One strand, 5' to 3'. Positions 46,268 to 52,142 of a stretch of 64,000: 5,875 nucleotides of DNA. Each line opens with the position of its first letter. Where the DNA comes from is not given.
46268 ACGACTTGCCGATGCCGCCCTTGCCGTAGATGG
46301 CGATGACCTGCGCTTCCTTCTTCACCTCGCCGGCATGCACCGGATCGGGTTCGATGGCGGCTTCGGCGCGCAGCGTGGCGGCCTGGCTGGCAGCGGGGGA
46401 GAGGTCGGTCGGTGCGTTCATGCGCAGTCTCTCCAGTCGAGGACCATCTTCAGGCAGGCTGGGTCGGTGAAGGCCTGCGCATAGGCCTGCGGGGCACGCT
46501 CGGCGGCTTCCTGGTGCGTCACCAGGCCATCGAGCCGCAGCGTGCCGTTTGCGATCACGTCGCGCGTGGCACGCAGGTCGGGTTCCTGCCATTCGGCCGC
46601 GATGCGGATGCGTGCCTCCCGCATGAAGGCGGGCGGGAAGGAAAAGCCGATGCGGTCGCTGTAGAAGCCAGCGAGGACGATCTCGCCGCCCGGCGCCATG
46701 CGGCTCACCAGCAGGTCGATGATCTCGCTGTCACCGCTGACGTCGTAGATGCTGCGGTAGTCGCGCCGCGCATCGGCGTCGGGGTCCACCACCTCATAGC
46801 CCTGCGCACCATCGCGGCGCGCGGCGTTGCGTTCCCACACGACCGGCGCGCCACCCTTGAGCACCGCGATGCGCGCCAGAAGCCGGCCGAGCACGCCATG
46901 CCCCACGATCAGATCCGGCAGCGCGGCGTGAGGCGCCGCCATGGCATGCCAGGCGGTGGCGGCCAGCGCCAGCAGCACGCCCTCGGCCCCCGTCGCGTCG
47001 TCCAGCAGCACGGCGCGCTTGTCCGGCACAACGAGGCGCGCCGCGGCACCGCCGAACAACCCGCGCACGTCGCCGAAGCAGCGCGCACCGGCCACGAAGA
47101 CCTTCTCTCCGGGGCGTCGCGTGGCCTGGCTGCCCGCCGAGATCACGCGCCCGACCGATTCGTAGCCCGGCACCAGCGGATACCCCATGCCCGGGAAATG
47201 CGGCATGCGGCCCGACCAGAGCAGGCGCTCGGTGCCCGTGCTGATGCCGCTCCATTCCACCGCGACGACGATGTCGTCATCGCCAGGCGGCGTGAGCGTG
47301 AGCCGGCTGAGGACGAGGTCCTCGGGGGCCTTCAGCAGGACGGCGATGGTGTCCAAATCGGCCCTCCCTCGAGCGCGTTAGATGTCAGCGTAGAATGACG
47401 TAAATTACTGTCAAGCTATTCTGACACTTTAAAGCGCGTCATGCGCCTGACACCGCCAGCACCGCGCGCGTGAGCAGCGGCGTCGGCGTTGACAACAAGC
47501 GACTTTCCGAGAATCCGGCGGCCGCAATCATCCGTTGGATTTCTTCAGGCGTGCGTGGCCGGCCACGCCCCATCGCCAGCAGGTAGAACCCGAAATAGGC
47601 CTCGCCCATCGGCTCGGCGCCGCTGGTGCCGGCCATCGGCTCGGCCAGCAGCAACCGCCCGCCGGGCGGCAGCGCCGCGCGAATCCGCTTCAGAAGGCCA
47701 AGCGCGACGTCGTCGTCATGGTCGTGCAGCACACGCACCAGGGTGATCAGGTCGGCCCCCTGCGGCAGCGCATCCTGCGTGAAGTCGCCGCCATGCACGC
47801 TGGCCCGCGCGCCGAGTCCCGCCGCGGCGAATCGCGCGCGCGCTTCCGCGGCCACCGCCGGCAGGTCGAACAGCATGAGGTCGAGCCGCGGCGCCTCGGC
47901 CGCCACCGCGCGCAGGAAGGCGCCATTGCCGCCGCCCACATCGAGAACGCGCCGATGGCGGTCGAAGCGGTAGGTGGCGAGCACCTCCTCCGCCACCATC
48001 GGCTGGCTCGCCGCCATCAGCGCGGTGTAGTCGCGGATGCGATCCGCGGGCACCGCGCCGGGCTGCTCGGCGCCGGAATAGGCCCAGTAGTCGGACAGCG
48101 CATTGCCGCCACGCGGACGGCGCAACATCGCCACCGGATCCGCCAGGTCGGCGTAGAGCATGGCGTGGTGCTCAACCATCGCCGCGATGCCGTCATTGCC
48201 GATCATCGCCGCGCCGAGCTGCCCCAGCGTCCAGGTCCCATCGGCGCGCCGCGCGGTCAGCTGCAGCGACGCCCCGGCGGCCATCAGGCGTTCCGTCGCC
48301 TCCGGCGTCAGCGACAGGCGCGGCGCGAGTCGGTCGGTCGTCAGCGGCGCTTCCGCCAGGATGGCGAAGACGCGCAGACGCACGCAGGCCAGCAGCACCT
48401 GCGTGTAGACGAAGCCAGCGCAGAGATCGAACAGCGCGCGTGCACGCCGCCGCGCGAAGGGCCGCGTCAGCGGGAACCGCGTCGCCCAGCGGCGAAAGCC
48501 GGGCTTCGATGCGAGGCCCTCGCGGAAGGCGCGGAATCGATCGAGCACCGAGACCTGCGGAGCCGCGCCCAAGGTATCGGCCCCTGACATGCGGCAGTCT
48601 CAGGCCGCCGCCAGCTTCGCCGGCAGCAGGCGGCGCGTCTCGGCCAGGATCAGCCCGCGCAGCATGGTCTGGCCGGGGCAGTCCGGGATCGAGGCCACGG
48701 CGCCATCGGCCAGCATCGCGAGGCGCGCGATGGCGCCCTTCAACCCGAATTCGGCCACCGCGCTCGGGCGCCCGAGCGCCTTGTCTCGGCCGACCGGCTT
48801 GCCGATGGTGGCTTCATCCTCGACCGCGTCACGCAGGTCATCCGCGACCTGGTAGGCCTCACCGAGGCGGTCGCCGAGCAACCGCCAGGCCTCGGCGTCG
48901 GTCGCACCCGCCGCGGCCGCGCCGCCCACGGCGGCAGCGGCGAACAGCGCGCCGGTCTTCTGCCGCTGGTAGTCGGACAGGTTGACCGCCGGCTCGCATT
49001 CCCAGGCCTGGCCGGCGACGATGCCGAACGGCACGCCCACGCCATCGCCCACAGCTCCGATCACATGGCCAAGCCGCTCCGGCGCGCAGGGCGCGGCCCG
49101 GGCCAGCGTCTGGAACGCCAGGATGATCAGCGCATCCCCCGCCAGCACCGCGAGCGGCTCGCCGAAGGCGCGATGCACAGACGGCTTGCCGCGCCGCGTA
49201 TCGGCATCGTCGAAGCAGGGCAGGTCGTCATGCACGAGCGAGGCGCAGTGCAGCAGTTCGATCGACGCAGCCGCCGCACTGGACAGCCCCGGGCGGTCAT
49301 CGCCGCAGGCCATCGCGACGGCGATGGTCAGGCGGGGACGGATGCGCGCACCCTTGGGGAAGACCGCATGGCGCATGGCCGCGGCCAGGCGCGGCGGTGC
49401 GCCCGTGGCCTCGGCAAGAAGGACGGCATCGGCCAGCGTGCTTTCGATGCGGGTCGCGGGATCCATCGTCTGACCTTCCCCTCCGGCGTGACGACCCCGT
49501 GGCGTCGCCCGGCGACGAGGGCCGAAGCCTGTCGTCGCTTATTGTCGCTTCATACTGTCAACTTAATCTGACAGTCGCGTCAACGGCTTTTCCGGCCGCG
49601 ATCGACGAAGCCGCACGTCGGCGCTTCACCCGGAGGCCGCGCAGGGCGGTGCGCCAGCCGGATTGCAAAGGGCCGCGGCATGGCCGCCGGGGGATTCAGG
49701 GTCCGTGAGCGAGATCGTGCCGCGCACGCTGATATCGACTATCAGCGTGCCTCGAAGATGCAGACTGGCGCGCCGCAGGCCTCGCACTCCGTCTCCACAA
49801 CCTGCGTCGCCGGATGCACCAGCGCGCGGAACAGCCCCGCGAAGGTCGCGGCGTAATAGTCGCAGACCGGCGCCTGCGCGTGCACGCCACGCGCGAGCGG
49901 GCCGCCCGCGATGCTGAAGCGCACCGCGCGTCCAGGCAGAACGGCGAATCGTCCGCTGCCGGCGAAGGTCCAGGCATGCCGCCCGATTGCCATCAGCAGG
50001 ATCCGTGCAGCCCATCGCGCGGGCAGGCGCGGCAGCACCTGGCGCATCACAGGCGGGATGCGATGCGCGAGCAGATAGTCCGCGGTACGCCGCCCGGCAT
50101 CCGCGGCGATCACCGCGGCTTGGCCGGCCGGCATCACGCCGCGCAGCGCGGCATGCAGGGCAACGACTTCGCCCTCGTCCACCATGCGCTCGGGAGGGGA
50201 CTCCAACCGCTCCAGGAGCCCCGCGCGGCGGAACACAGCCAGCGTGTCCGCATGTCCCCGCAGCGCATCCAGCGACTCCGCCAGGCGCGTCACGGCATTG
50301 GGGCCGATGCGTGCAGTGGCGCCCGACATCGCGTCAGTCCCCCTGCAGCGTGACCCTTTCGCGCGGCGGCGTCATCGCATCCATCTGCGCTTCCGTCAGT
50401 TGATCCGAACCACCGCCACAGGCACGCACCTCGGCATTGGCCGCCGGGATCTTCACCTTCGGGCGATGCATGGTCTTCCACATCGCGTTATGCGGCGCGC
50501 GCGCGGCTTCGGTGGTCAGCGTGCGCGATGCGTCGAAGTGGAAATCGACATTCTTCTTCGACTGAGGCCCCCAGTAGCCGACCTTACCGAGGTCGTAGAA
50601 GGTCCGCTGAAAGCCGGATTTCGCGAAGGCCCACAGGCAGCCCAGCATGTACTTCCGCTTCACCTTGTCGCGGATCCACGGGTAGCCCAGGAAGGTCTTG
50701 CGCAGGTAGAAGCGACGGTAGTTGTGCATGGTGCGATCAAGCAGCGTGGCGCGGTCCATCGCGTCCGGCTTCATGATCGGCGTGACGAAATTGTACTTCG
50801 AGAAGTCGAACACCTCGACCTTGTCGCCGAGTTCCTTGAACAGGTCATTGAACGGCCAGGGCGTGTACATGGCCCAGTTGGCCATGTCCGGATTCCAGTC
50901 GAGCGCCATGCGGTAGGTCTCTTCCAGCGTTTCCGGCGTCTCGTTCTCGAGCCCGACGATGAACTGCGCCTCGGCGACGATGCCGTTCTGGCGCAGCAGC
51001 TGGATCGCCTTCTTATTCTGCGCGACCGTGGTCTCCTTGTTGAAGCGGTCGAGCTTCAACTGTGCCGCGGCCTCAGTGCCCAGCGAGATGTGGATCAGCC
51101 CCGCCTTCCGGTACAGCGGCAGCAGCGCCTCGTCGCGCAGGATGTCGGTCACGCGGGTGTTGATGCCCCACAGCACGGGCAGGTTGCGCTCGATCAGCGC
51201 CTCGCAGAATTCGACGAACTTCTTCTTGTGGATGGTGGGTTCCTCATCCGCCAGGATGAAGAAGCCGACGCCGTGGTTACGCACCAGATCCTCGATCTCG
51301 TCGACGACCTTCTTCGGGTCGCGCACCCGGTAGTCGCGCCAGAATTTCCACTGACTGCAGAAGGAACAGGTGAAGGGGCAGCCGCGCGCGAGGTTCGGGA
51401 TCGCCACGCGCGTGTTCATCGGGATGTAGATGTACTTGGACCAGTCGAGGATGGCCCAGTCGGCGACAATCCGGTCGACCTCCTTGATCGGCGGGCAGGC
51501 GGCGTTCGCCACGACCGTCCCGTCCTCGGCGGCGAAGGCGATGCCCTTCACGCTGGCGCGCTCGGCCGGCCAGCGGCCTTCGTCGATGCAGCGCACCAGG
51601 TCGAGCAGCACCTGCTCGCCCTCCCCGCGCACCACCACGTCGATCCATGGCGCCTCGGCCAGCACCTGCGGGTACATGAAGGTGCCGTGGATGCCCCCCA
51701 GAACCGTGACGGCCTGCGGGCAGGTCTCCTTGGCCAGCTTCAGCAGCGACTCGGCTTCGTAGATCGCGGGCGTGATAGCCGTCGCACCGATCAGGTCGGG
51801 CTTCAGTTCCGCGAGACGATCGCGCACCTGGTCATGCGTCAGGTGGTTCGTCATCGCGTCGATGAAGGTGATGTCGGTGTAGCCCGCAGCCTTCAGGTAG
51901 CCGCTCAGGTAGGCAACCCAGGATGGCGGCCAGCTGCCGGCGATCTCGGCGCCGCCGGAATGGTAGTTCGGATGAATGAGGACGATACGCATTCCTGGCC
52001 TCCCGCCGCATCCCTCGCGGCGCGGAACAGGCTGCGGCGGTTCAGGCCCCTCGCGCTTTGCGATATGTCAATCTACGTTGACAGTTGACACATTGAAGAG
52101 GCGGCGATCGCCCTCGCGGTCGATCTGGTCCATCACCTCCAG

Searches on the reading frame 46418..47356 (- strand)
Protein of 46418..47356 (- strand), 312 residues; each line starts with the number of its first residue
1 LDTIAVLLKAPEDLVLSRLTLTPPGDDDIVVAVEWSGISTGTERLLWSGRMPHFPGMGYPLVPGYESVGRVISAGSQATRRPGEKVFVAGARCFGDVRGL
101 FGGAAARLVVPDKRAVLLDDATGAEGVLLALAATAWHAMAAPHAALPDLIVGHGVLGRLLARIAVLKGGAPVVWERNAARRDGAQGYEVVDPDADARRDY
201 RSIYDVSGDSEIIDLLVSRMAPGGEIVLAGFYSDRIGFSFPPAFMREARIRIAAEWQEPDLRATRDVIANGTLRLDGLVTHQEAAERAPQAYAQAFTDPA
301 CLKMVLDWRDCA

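Call 12: search_protein_families(library=pfam, proteins=[window:46418-47356:-], max_evalue=1)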
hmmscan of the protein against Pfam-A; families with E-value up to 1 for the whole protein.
window:46418-47356:- (312 aa): 2 families
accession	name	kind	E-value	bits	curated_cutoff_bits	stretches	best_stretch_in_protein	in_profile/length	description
PF08240.17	ADH_N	-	5e-08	33.6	23.5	1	25-118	1-102/104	Alcohol dehydrogenase GroES-like domain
PF00107.32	ADH_zinc_N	-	0.0022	18.4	31.8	1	163-252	9-111/129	Zinc-binding dehydrogenase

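Call 47: search_protein_families(library=ncbifam, proteins=[window:46418-47356:-], max_evalue=1e-20)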
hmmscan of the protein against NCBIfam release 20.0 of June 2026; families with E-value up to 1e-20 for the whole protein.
window:46418-47356:- (312 aa): 1 family
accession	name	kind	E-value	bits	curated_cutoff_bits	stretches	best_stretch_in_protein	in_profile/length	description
TIGR01202.1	bchC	equivalog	1.6e-132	441.4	291.25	1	3-307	2-308/308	chlorophyll synthesis pathway protein BchC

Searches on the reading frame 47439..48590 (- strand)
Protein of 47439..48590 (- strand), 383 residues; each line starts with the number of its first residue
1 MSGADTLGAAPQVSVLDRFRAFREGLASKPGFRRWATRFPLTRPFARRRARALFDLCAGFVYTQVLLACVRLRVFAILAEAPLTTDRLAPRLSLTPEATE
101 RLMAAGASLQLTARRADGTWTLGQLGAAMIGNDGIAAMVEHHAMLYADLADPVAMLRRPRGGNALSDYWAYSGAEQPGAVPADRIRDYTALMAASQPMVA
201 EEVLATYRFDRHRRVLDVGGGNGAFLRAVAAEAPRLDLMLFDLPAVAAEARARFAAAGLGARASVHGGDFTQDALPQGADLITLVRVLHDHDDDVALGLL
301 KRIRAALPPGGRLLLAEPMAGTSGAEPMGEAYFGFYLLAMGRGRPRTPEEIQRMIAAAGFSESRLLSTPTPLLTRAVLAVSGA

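Call 47: search_protein_families(library=ncbifam, proteins=[window:47439-48590:-], max_evalue=1e-20)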
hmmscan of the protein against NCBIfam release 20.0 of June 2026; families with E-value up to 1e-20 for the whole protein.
window:47439-48590:- (383 aa): 0 families

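Call 50: search_protein_families(library=ncbifam, proteins=[window:47439-48590:-], max_evalue=0.00001)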
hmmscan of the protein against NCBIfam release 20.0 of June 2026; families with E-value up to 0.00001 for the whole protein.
window:47439-48590:- (383 aa): 4 families
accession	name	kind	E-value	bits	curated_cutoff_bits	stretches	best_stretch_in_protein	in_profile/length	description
TIGR02716.1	C20_methyl_CrtF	equivalog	5.7e-15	55.2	276.1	1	64-342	5-277/306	bacteriochlorophyllide d C-20 methyltransferase BchU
NF053543.1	FlxJ_fam_MTase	equivalog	3.4e-08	32.8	560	1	58-359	22-331/352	FlxJ family methyltransferase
NF050150.1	RiPP_MTase_ApyS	equivalog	3.4e-07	29.8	400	1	53-274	5-205/323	RiPP biosynthesis methyltransferase ApyS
NF043040.1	corrin_prot_MT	hypoth_equivalog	1.1e-06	28.2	180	1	200-326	31-158/216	corrinoid protein-associated methyltransferase CpaM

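Call 51: search_protein_families(library=pfam, proteins=[window:47439-48590:-], max_evalue=0.01)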
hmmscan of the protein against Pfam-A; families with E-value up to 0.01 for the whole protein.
window:47439-48590:- (383 aa): 8 families
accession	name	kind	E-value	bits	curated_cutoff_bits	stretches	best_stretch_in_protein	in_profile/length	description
PF00891.24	Methyltransf_2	-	4.6e-44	150.7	22.3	1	186-361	37-210/210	O-methyltransferase domain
PF13489.12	Methyltransf_23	-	1.2e-12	48.3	27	1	209-360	20-159/164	Methyltransferase domain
PF08100.18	Dimerisation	-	3.4e-12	46.5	25.6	1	51-127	7-88/93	O-methyltransferase dimerisation domain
PF08242.18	Methyltransf_12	-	8.5e-11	42.9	30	1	216-313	1-98/98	Methyltransferase domain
PF13649.12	Methyltransf_25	-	8.1e-09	36.5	27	1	215-311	1-97/97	Methyltransferase domain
PF05175.20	MTS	-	4.2e-06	27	23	1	210-315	30-138/170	Methyltransferase small domain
PF13847.12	Methyltransf_31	-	4.1e-05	23.7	27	1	211-319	3-113/145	Methyltransferase domain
PF08241.18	Methyltransf_11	-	0.00016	22.7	21.2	1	216-314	1-94/95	Methyltransferase domain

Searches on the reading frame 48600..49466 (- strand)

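Call 47: search_protein_families(library=ncbifam, proteins=[window:48600-49466:-], max_evalue=1e-20)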
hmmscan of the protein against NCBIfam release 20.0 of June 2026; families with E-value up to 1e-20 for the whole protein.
window:48600-49466:- (288 aa): 12 families
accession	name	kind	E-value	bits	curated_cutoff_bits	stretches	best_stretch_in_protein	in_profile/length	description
NF045485.1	FPPsyn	subfamily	1.1e-50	172.4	275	1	6-262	7-268/288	farnesyl diphosphate synthase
NF045685.1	GGPPSynCrtE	equivalog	7e-39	133.6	460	1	21-260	24-271/293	geranylgeranyl diphosphate synthase CrtE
NF040698.1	IdsA_Meth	equivalog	1.1e-37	130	468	1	21-234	24-242/328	short chain isoprenyl diphosphate synthase IdsA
NF007877.0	PRK10581.1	equivalog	2.7e-36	125.3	321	1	26-262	31-276/299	(2E,6E)-farnesyl diphosphate synthase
NF041169.1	f2_encap_cargo4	exception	5.2e-36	124.6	450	1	38-244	49-255/334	family 2 encapsulin nanocompartment cargo protein polyprenyl transferase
NF041003.1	GGPP_syn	equivalog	1.8e-28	99.6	500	1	22-228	23-233/326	geranylgeranyl diphosphate synthase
NF045549.1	GGPPsyn_IdsB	equivalog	4.7e-25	88.4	475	1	38-230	64-257/346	geranylgeranyl diphosphate synthase IdsB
NF045628.1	HxpDPsynlarge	equivalog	5.1e-24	84.9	500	1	26-229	22-222/311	hexaprenyl-diphosphate synthase large subunit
TIGR02749.1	prenyl_cyano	equivalog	9.3e-24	84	383.2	1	24-243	29-248/322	solanesyl diphosphate synthase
TIGR02748.1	GerC3_HepT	equivalog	3.9e-22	78.8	456.55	1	24-232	28-233/319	heptaprenyl diphosphate synthase component II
NF042417.1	NPPPS_Mycobact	equivalog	3.4e-21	75.7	600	0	17-228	34-242/335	nonaprenyl/(2E,6E)-farnesyl/geranylgeranyl diphosphat synthase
NF008140.0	PRK10888.1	equivalog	4.1e-21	75.6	412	1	38-235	43-237/323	octaprenyl diphosphate synthase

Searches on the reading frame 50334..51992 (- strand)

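Call 47: search_protein_families(library=ncbifam, proteins=[window:50334-51992:-], max_evalue=1e-20)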
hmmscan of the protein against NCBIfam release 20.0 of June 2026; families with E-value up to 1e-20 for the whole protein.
window:50334-51992:- (552 aa): 11 families
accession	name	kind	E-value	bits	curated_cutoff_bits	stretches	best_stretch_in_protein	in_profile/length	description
TIGR02026.1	BchE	equivalog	2.3e-234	778.8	481.35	1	2-495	1-492/497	magnesium-protoporphyrin IX monomethyl ester anaerobic oxidative cyclase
TIGR04367.1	HpnR_B12_rSAM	equivalog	4.4e-36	124.5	650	1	1-402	1-387/490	hopanoid C-3 methylase HpnR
NF050148.1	rSAM_ApyD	equivalog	1.4e-34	119.5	750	1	55-416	65-418/645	RiPP biosynthesis radical SAM protein ApyD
TIGR03471.1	HpnJ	equivalog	1.5e-32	113.2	577.6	1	15-434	26-438/472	hopanoid biosynthesis associated radical SAM protein HpnJ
TIGR04385.1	B12_rSAM_cofa1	equivalog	3.2e-30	105.7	450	1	26-362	23-360/438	B12 lower ligand biosynthesis radical SAM protein BzaD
TIGR04072.2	rSAM_ladder_B12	equivalog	1.4e-26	93.1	360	1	26-359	21-342/443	lipid biosynthesis B12-binding/radical SAM protein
TIGR04479.1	bcpD_PhpK_rSAM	subfamily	1.1e-25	90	600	1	26-370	75-413/504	PhpK family radical SAM P-methyltransferase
NF038361.1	rSAM_Sden_1168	equivalog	1.2e-25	90.1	575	1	51-363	127-448/560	Sden_1168 family B12-binding radical SAM P-methyltransferase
TIGR03975.1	rSAM_ocin_1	subfamily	5.8e-23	81.2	281.85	1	54-359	118-423/606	RiPP maturation radical SAM C-methyltransferase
TIGR04295.1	B12_rSAM_oligo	hypoth_equivalog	4.9e-22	78.2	400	1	27-334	29-329/422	TIGR04295 family B12-binding domain-containing radical SAM protein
NF033712.0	B12_rSAM_KedN5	subfamily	2.9e-21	75.3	700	1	45-267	43-265/624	KedN5 family methylcobalamin-dependent radical SAM C-methyltransferase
